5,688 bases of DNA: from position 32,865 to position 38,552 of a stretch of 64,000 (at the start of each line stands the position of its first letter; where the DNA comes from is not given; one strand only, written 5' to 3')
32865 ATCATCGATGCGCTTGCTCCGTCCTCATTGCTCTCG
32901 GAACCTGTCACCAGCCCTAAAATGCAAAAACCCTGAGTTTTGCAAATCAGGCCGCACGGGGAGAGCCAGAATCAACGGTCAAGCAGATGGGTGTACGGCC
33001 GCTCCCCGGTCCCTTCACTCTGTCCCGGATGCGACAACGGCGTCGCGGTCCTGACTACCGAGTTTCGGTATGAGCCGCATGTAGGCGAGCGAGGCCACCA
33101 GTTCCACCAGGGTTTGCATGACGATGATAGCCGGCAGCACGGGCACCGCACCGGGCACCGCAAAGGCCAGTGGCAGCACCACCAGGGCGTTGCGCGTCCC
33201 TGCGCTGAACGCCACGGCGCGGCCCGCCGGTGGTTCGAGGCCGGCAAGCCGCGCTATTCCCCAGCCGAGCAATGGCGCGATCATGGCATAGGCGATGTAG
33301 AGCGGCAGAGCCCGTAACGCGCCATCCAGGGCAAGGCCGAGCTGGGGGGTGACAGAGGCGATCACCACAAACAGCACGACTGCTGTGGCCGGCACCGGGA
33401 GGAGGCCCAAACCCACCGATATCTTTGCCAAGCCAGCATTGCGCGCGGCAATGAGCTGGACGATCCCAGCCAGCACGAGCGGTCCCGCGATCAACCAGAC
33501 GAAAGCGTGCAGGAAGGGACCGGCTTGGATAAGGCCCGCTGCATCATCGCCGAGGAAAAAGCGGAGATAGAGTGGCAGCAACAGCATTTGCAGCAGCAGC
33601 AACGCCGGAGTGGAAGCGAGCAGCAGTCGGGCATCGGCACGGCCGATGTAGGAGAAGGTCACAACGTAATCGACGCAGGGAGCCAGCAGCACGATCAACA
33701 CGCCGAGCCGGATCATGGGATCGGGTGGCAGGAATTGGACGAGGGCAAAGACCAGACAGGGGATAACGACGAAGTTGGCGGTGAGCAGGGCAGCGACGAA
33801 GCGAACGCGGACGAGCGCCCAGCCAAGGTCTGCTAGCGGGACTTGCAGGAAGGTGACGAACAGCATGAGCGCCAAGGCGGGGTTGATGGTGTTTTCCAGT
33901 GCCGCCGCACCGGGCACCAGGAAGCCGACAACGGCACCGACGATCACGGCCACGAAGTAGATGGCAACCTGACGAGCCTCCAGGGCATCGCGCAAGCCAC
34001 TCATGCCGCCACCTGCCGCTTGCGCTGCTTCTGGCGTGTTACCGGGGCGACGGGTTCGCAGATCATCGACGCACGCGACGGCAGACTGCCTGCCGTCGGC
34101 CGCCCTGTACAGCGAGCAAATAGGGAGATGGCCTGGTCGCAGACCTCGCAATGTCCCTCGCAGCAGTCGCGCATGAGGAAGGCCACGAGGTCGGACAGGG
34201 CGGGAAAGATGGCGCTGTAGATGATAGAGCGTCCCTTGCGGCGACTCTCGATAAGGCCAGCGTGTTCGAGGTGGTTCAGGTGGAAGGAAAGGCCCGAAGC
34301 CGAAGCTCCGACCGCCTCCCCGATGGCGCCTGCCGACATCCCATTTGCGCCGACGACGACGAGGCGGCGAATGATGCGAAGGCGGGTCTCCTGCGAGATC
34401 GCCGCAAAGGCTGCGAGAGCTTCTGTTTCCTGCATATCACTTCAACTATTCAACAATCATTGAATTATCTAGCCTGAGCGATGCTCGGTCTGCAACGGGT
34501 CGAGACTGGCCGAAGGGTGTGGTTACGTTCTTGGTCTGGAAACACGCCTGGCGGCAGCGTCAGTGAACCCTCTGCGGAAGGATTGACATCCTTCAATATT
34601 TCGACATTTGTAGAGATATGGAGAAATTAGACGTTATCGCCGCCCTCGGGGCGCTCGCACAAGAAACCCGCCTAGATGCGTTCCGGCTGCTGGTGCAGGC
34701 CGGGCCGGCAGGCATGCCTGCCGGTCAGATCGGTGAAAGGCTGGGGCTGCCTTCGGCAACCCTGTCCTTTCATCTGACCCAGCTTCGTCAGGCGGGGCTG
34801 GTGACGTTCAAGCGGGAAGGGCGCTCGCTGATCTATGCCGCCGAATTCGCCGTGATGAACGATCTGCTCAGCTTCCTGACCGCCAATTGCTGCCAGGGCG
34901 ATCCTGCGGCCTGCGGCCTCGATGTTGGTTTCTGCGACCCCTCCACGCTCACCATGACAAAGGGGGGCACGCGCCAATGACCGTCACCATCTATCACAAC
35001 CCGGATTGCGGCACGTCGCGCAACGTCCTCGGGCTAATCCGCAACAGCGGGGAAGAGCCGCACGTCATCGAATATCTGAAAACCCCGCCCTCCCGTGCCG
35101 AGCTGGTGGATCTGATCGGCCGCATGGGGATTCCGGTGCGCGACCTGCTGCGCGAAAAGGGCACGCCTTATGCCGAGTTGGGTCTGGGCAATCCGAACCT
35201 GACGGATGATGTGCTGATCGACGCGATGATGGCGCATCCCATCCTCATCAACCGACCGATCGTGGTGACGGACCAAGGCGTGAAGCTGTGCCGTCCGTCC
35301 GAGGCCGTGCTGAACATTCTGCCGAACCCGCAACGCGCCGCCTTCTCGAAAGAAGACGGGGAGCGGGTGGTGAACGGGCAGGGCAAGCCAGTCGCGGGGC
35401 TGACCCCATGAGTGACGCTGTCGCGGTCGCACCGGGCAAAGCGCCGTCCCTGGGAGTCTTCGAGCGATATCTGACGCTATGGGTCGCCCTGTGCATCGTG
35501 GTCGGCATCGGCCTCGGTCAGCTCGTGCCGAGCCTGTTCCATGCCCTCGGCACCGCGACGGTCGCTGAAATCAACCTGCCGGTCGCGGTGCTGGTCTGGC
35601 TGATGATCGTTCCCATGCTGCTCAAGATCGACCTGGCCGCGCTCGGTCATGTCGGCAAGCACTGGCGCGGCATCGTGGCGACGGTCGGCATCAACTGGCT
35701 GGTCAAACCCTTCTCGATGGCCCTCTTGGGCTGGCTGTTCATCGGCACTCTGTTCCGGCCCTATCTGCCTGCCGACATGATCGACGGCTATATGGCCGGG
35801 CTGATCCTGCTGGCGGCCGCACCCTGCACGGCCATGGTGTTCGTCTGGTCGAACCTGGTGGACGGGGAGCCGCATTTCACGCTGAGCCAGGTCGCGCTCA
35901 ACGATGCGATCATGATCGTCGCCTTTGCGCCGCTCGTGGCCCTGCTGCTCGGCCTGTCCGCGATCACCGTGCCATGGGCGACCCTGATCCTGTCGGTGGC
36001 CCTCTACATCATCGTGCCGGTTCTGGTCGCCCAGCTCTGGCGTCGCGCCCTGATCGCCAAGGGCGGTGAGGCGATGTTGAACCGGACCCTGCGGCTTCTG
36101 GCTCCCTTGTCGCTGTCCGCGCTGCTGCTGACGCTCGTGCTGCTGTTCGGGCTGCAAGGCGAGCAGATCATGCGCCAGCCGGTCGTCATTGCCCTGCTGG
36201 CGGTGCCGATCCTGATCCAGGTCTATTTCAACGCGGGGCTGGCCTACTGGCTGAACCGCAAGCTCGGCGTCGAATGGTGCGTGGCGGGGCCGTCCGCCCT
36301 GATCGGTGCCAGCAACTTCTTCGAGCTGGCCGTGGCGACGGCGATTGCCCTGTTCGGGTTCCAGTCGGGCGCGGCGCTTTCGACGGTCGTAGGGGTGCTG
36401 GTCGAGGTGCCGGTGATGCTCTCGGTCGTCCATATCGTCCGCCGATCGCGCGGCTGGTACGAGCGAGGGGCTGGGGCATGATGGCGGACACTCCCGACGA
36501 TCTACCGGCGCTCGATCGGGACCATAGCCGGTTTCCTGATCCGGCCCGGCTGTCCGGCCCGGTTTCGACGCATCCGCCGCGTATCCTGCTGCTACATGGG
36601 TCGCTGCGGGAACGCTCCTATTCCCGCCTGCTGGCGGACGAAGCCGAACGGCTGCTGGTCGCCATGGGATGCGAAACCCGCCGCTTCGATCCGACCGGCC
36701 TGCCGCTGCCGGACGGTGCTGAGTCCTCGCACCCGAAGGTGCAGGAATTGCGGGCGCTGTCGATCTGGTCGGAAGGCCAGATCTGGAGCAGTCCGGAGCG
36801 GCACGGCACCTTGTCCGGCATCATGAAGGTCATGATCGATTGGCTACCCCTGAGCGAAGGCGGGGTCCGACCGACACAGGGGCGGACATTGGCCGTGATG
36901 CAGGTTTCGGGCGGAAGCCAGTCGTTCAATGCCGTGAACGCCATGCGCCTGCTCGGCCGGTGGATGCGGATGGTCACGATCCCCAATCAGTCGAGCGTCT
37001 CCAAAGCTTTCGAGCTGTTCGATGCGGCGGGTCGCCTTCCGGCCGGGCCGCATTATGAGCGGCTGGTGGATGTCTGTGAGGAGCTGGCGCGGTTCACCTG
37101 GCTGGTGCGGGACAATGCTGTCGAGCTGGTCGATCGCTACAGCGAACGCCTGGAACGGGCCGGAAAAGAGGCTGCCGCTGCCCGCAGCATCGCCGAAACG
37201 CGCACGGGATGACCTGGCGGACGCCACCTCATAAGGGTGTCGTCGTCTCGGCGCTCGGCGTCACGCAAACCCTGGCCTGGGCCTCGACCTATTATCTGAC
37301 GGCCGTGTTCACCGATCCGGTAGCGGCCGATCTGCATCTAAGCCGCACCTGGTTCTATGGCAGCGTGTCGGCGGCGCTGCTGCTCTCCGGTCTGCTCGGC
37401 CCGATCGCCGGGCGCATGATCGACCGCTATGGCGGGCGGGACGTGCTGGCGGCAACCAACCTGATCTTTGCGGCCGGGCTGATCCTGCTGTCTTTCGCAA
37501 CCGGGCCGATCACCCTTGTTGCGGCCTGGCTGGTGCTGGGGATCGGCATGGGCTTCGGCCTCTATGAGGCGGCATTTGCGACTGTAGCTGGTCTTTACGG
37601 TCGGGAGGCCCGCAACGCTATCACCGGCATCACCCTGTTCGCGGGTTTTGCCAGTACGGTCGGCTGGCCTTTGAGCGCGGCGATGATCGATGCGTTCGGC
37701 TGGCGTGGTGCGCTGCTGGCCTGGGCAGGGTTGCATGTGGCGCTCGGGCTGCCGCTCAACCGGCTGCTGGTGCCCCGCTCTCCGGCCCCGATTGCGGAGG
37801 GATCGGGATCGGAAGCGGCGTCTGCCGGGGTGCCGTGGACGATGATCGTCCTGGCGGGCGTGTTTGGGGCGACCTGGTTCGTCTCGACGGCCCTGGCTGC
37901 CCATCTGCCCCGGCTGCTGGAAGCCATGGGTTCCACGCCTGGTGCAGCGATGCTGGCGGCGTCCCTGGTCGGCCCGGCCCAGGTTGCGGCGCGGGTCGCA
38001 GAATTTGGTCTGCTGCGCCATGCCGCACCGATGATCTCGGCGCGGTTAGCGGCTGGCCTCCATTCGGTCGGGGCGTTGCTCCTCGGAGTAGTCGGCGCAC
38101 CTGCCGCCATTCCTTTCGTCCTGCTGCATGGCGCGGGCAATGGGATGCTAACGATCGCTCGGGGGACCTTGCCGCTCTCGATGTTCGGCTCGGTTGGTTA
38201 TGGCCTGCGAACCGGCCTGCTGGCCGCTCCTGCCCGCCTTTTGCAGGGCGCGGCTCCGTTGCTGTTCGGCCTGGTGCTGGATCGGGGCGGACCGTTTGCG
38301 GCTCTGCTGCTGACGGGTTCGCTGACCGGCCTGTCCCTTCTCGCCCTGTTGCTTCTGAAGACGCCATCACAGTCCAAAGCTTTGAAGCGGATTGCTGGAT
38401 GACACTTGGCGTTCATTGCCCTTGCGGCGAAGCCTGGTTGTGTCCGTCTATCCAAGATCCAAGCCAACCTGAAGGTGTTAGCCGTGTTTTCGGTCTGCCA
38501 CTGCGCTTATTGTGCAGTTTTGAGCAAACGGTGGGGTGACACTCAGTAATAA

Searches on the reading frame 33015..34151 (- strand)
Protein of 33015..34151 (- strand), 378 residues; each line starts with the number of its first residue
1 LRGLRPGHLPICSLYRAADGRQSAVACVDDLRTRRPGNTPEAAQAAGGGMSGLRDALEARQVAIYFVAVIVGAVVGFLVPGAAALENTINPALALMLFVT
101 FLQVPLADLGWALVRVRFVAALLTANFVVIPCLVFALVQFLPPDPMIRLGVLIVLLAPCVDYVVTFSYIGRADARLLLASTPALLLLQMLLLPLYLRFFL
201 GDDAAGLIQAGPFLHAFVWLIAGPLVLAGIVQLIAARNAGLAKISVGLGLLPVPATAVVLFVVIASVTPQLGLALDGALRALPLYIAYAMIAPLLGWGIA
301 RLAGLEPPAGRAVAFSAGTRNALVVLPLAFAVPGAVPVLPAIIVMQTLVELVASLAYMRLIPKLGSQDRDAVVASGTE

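Call 90: search_protein_families(library=pfam, proteins=[window:33015-34151:-], max_evalue=0.00001)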
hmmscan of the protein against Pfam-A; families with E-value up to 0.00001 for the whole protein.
window:33015-34151:- (378 aa): 1 family
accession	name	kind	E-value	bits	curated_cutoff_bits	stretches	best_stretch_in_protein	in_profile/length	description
PF01758.21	SBF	-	1e-08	35.6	24.3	1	91-203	2-118/191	Sodium Bile acid symporter family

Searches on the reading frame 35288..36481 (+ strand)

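Call 92: search_protein_families(library=pfam, proteins=[window:35288-36481:+], max_evalue=0.0001)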
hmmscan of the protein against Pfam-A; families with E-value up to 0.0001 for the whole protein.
window:35288-36481:+ (397 aa): 1 family
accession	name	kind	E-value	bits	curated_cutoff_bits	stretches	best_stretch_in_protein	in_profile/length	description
PF01758.21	SBF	-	2.4e-29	102.8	24.3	1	101-296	2-190/191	Sodium Bile acid symporter family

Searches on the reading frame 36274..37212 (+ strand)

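Call 92: search_protein_families(library=pfam, proteins=[window:36274-37212:+], max_evalue=0.0001)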
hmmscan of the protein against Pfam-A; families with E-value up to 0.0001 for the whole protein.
window:36274-37212:+ (312 aa): 1 family
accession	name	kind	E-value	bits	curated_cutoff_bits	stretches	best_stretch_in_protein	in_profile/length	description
PF03358.20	FMN_red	-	2.6e-31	108.7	24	1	102-246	1-151/152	NADPH-dependent FMN reductase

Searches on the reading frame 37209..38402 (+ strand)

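Call 92: search_protein_families(library=pfam, proteins=[window:37209-38402:+], max_evalue=0.0001)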
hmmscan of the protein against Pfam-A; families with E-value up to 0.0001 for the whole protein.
window:37209-38402:+ (397 aa): 1 family
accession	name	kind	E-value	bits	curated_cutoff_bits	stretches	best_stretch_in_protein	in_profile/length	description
PF07690.21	MFS_1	-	7.4e-21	74.9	33.4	1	18-326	3-323/347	Major Facilitator Superfamily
